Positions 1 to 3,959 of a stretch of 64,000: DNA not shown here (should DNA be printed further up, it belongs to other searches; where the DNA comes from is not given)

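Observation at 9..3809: Giant T9SS cargo combining PNGase F-like N-glycanase modules with an inserted LamG domain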

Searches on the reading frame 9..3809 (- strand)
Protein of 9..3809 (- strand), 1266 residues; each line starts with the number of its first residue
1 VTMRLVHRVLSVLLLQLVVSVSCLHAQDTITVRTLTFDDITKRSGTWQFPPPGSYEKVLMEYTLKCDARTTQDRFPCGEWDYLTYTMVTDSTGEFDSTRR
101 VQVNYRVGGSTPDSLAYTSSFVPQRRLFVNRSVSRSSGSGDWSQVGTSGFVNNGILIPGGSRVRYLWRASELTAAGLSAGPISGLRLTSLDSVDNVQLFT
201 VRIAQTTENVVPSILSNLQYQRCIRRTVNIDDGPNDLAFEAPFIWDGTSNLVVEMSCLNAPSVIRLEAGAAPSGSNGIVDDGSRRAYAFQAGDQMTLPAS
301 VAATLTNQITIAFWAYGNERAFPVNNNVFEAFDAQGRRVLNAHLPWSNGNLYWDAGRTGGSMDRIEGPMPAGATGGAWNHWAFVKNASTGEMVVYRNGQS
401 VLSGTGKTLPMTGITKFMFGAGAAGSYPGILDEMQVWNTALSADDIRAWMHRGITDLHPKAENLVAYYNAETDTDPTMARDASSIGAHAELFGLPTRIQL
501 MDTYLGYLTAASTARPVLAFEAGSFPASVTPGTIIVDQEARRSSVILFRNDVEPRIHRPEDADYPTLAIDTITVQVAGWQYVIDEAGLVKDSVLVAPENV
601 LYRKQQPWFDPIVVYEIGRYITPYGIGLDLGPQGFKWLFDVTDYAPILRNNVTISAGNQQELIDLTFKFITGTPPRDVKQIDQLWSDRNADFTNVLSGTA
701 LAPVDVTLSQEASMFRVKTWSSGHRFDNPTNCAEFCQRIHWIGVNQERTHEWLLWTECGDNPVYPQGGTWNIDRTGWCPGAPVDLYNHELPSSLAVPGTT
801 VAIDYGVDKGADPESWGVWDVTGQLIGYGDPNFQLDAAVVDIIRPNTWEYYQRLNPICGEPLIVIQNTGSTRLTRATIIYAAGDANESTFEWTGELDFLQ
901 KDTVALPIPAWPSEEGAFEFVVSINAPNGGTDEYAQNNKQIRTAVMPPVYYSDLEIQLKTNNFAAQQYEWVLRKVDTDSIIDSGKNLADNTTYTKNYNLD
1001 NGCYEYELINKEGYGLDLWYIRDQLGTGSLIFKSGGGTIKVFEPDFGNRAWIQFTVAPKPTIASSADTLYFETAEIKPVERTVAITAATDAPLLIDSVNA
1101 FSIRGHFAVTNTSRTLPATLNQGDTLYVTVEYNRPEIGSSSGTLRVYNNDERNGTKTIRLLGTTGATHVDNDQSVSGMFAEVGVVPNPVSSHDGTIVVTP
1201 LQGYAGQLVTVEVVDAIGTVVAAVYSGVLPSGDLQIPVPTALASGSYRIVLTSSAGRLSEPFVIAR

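Call 3: search_protein_families(library=pfam, proteins=[window:9-3809:-], max_evalue=1)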
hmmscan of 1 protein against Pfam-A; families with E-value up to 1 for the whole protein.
window:9-3809:- (1266 aa): 7 families
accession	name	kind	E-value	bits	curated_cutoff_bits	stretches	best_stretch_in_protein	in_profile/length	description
PF13385.13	Laminin_G_3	-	1.7e-15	57.9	27.6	1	291-446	3-150/151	Concanavalin A-like lectin/glucanases superfamily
PF09113.15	N-glycanase_C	-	3.1e-10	40.4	25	1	702-825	11-139/140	Peptide-N-glycosidase F, C terminal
PF17892.7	Cadherin_5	-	0.036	14.3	26.5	1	1165-1223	32-91/98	Cadherin-like domain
PF19076.6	CshA_repeat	-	0.092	13.9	27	1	1190-1226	63-100/103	Surface adhesin CshA repetitive domain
PF03955.20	Adeno_PIX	-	0.093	13.6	27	1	1055-1126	27-97/113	Adenovirus hexon-associated protein (IX)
PF09112.15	N-glycanase_N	-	0.16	12.2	22.4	1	614-654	108-157/177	Peptide-N-glycosidase F, N terminal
PF22073.2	Cep192_D4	-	0.25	12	35.5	1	1060-1165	2-112/112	Cep192 domain 4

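Call 4: search_protein_families(library=ncbifam, proteins=[window:9-3809:-], max_evalue=1)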
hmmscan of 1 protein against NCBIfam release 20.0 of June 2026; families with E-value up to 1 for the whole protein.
window:9-3809:- (1266 aa): 1 family
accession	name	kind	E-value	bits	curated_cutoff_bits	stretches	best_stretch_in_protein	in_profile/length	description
NF012200.0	choice_anch_D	domain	5.2e-07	30.1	45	1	1056-1151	11-106/108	choice-of-anchor D domain-containing protein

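Call 5: search_solved_structures(query=window:9-3809:-, max_evalue=1, show_alignments=3)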
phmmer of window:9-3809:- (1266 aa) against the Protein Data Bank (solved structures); distinct sequences matched with E-value up to 1: 5.
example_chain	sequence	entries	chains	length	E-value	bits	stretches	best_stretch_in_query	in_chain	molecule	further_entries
3pms_A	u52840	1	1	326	6.1e-16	60.4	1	615-805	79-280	Peptide:N-glycosidase F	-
1pgs_A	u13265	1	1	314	1.9e-15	58.7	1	615-805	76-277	PEPTIDE-N(4)-(N-ACETYL-BETA-D-GLUCOSAMINYL)ASPARAGINE AMIDASE F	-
1pnf_A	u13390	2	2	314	3.2e-15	58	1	615-805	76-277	PEPTIDE-N(4)-(N-ACETYL-BETA-D-GLUCOSAMINYL)ASPARAGINE AMIDASE F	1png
9lwg_A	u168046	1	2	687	3.9e-06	27.9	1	706-814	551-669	Si:dkey-256h2.1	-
3bpd_A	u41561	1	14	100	0.68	10.5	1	183-222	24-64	Uncharacterized protein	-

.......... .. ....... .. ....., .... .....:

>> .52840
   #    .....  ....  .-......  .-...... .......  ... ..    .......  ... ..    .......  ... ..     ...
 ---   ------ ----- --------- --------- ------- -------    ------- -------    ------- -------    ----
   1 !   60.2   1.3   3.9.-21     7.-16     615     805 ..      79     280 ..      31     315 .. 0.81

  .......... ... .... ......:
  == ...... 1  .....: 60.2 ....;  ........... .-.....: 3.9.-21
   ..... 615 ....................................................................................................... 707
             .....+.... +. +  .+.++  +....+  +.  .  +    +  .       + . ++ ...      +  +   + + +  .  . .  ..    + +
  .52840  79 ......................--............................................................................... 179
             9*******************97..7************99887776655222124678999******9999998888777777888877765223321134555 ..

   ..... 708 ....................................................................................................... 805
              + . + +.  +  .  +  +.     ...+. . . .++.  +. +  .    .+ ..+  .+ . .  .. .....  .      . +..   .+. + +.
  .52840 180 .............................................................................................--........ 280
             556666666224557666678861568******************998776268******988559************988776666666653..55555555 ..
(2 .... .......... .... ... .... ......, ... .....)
